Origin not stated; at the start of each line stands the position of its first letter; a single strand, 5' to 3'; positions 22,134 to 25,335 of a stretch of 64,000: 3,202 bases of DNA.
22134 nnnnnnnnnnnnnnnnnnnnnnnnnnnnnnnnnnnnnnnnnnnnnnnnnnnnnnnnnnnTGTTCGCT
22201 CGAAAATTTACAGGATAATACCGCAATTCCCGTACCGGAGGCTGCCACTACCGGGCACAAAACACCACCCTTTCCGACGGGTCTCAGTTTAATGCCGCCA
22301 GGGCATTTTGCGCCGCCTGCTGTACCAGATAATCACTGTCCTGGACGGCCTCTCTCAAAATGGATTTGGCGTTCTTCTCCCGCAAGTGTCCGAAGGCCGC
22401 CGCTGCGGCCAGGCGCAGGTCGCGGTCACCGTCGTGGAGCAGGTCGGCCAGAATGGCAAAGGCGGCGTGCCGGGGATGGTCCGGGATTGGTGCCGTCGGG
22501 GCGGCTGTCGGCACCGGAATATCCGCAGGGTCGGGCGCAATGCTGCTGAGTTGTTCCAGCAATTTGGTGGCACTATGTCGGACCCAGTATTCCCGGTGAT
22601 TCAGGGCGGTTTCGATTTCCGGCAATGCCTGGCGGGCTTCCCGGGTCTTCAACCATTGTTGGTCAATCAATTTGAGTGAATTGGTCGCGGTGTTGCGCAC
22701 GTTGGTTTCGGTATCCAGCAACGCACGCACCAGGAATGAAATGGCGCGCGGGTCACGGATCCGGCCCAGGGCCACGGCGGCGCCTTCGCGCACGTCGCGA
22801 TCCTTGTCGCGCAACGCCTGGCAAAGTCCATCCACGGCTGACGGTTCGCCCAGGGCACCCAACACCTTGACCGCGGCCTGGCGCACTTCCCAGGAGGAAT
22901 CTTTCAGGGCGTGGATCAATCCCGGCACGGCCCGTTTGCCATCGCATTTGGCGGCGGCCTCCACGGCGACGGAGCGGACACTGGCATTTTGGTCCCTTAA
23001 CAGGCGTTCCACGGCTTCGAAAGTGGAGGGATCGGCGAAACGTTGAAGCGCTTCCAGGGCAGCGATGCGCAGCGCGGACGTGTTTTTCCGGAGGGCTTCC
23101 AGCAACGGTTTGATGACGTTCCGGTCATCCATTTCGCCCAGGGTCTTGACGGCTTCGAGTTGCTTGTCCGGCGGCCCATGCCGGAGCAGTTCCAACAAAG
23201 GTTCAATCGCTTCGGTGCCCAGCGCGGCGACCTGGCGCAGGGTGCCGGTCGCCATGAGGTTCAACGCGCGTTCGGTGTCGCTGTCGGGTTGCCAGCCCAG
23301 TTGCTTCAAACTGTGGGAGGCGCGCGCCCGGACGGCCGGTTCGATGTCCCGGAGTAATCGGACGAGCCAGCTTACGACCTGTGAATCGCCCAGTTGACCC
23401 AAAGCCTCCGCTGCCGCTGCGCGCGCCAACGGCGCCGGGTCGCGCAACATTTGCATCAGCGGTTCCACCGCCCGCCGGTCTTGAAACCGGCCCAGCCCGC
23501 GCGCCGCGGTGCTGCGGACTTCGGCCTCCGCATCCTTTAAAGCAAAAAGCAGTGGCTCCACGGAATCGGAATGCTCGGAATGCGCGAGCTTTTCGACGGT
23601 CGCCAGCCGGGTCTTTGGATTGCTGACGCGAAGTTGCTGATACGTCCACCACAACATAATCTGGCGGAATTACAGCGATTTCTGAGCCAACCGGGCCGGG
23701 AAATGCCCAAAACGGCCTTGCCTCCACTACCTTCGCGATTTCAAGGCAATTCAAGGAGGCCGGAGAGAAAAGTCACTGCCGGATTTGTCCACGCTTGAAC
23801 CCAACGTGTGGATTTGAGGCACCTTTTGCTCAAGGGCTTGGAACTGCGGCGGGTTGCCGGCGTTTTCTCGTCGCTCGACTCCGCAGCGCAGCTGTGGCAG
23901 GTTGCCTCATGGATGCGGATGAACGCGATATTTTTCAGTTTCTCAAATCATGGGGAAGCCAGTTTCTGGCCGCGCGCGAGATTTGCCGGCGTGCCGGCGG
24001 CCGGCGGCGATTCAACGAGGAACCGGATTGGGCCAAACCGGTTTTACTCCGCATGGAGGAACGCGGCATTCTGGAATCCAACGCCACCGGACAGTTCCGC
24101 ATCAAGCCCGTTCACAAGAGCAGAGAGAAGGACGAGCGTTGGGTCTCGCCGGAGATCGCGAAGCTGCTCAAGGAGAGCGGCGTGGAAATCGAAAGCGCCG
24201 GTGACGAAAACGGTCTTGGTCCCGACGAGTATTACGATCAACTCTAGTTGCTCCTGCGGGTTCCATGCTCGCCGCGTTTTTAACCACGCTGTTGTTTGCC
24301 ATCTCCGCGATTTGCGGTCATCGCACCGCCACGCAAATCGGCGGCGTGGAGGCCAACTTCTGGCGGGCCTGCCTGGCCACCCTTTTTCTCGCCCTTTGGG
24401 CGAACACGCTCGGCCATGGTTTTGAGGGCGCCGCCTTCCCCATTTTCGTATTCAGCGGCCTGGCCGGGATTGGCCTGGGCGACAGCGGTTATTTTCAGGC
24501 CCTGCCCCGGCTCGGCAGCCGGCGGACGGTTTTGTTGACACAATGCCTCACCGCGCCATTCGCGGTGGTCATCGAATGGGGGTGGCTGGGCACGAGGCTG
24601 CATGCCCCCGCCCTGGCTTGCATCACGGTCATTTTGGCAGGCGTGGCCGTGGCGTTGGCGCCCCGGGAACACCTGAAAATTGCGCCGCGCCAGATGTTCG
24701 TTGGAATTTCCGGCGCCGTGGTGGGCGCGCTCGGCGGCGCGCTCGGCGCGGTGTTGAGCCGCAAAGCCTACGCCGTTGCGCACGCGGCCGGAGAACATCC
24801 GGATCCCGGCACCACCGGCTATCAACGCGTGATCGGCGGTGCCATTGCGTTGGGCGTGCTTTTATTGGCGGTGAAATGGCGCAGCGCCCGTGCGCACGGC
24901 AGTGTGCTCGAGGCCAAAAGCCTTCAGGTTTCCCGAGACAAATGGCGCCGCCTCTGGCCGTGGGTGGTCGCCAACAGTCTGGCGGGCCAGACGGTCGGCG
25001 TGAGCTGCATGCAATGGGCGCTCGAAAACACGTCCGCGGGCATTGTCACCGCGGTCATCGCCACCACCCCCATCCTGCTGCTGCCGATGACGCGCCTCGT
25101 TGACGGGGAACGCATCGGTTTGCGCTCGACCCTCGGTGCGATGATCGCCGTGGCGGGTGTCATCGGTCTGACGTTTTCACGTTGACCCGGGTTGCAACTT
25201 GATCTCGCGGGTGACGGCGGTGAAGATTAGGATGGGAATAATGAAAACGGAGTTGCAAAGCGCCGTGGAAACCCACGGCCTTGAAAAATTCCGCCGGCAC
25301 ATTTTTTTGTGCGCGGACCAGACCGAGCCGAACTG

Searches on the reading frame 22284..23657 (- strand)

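Call 60: search_protein_families(library=pfam, proteins=[window:22284-23657:-], max_evalue=0.001)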
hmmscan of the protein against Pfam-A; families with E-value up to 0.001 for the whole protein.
window:22284-23657:- (457 aa): 18 families
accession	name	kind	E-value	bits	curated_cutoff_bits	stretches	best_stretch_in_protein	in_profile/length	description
PF13646.12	HEAT_2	-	1.4e-69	230.8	27.7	5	244-329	1-88/88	HEAT repeats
PF02985.28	HEAT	-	6.5e-41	134.9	23.5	2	244-271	2-29/31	HEAT repeat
PF03130.22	HEAT_PBS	-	6.1e-37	122.3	20.9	4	47-73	1-27/27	PBS lyase HEAT-like repeat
PF13513.12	HEAT_EZ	-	2.3e-18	66.7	27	1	256-300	1-55/55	HEAT-like repeat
PF12717.13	Cnd1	-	1.6e-15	58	26.4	0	275-376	23-129/162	non-SMC mitotic condensation complex subunit 1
PF00514.29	Arm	-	1.5e-13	50.7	20.6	0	269-300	8-39/41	Armadillo/beta-catenin-like repeat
PF01602.26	Adaptin_N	-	2.5e-10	40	37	0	213-269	116-178/524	Adaptin N terminal region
PF25786.1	HEAT_GCN1_C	-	1.1e-09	38.9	27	0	272-333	26-96/151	GCN1-like, C-terminal HEAT repeats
PF21581.3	SCD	-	1e-07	32.6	27.5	0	249-271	37-59/75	Stromalin conservative domain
PF22646.2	PPP2R1A-like_HEAT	-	1.5e-07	32.2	27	0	245-266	10-31/78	PPP2R1A-like HEAT repeat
PF25767.1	ARM_TBCD_2nd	-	3.7e-07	30.3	29.7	0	27-61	73-107/245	Tubulin-specific chaperone D-like, ARM repeats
PF20168.4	PDS5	-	1.3e-06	27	27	0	220-300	293-387/1053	Sister chromatid cohesion protein PDS5 protein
PF12755.13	Vac14_Fab1_bd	-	3.6e-06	27.9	22.1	0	275-295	70-90/97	Vacuolar 14 Fab1-binding region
PF24714.1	TOR1L1_N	-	2.6e-05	24.1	43.3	0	92-269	81-238/281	TORTIFOLIA1 N-terminal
PF11838.14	ERAP1_C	-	6.1e-05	23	38.2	0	104-283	31-225/318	ERAP1-like C-terminal domain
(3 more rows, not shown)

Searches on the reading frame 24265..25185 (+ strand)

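Call 60: search_protein_families(library=pfam, proteins=[window:24265-25185:+], max_evalue=0.001)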
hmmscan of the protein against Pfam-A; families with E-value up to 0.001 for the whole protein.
window:24265-25185:+ (306 aa): 1 family
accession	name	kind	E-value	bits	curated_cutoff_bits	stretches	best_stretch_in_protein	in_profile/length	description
PF00892.27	EamA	-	6.6e-22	78.7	28.2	2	2-130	5-133/135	EamA-like transporter family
